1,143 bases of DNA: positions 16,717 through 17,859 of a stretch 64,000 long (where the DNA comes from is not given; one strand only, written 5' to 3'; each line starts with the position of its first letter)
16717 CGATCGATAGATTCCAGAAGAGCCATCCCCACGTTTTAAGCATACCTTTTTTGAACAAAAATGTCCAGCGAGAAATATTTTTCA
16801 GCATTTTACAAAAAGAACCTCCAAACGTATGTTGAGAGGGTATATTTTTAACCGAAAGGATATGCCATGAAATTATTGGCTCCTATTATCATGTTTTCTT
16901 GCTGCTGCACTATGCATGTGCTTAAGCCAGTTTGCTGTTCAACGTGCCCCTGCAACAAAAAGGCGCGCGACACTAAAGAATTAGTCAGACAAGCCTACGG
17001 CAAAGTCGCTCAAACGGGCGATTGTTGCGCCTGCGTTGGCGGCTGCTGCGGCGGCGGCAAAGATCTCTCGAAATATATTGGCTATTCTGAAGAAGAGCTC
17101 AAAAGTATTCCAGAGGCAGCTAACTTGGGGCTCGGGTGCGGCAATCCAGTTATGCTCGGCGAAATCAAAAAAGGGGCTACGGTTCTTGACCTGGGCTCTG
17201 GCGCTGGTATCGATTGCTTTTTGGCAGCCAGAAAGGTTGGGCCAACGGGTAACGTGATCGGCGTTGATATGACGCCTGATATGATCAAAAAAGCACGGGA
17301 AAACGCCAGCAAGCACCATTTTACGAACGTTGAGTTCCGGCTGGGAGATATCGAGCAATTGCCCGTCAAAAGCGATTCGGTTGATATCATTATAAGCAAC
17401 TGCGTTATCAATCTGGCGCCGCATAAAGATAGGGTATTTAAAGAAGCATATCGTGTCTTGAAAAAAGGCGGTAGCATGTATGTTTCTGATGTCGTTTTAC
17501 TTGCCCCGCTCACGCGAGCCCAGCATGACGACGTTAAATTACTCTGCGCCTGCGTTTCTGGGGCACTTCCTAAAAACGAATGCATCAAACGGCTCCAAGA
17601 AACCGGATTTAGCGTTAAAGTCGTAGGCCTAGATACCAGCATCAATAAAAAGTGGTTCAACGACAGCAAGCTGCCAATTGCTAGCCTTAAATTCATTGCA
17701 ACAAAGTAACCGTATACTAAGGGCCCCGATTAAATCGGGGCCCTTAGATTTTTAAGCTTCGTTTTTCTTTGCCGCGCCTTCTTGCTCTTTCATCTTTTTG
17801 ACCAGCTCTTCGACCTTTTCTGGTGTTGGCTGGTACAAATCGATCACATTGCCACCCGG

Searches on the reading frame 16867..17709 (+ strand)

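Call 76: search_protein_families(library=pfam, proteins=[window:16867-17709:+], max_evalue=0.001)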
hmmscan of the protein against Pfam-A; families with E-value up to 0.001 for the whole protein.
window:16867-17709:+ (280 aa): 17 families
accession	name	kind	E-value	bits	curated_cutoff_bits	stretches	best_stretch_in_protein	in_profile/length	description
PF13847.12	Methyltransf_31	-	1.2e-41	142.3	27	1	100-235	1-133/145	Methyltransferase domain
PF13649.12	Methyltransf_25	-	1.5e-24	86.9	27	1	106-202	1-97/97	Methyltransferase domain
PF08241.18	Methyltransf_11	-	3.6e-23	82.5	21.2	1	107-205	1-94/95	Methyltransferase domain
PF01209.24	Ubie_methyltran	-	2.6e-18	66.7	20.1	1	100-207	45-152/233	ubiE/COQ5 methyltransferase family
PF08242.18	Methyltransf_12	-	2.5e-14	54.2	30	1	107-202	1-96/98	Methyltransferase domain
PF13489.12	Methyltransf_23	-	2.9e-12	47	27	1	97-209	17-119/164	Methyltransferase domain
PF01135.25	PCMT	-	6.6e-11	42.8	20.3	1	99-163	70-134/210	Protein-L-isoaspartate(D-aspartate) O-methyltransferase (PCMT)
PF06325.19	PrmA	-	4.9e-10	39.8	22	1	100-209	159-261/296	Ribosomal protein L11 methyltransferase (PrmA)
PF05175.20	MTS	-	4e-09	36.8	23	1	94-206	21-138/170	Methyltransferase small domain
PF02353.26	CMAS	-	4.4e-07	29.9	27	1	99-251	59-213/273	Mycolic acid cyclopropane synthetase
PF05148.21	Methyltransf_8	-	2.5e-06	28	27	1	158-209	109-159/219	Hypothetical methyltransferase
PF01170.24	UPF0020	-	3.5e-06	27.3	22.3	1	127-178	76-128/197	RMKL-like, methyltransferase domain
PF20922.3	Anamorsin_N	-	4.3e-05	23.7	27.1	1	136-212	13-93/163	Anamorsin, N-terminal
PF01728.25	FtsJ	-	0.00011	22.6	24.1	1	100-183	19-103/181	FtsJ-like methyltransferase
PF02390.23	Methyltransf_4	-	0.00017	21.5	24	1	105-165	4-64/173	Putative methyltransferase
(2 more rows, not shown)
